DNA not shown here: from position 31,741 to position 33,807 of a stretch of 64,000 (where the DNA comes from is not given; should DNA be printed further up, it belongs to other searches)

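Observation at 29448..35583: Head-to-tail VSP array: one expressible head gene, then two VSP copies cut at the same point so that they lack ATG and signal peptide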

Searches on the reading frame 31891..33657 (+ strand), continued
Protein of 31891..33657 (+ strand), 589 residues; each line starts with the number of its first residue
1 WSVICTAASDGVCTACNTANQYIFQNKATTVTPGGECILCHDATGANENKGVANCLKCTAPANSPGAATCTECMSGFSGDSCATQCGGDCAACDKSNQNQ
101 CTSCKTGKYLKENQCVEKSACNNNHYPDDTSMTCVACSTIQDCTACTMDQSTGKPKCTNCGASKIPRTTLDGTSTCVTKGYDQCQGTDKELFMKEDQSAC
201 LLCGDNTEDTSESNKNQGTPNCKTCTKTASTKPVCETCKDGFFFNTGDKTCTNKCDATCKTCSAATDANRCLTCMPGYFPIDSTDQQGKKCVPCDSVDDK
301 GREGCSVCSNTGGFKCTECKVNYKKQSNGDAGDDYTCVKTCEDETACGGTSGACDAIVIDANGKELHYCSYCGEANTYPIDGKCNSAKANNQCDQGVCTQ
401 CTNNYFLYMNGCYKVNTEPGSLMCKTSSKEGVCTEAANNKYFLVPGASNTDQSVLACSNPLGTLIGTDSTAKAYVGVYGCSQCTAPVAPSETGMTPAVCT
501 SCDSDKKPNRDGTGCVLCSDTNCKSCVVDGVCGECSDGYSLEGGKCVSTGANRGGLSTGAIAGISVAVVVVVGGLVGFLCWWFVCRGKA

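Call 42: search_protein_families(library=pfam, proteins=[window:31891-33657:+])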
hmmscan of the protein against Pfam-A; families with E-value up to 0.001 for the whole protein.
window:31891-33657:+ (589 aa): 1 family
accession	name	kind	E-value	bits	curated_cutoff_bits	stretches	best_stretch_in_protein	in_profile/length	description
PF03302.18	VSP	-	5e-28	98.5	31.4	1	286-589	102-397/397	Giardia variant-specific surface protein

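Call 56: find_encoding_contigs(protein=P0004, flank=4000, max_places=2)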
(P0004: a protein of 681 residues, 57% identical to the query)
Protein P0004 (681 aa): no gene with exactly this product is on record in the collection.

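Call 57: find_encoding_contigs(protein=P0036, flank=4000, max_places=2)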
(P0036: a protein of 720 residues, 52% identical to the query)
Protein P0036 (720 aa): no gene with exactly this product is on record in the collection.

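Call 58: find_encoding_contigs(protein=P0007, flank=8000, max_places=2)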
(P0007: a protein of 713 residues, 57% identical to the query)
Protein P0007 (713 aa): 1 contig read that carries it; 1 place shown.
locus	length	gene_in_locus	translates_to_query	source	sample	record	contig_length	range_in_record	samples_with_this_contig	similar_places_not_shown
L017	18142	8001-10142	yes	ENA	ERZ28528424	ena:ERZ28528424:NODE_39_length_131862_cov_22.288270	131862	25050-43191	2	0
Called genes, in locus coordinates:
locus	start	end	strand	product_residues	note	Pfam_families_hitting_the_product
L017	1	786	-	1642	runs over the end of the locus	PF03568:Separin_C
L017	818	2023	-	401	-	PF05712:MRG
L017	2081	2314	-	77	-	PF03259:Robl_LC7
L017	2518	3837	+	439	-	-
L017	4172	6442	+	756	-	PF00225:Kinesin, PF16796:Microtub_bd, PF23735:KIF9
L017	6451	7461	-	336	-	-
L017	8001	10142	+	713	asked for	PF03302:VSP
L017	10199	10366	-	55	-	-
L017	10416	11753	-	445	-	PF00023:Ank (faint), PF13606:Ank_3 (faint), PF13857:Ank_5 (faint), PF12796:Ank_2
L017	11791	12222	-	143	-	-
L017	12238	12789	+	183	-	PF00505:HMG_box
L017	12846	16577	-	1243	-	-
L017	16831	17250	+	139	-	-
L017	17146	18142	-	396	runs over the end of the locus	PF00814:TsaD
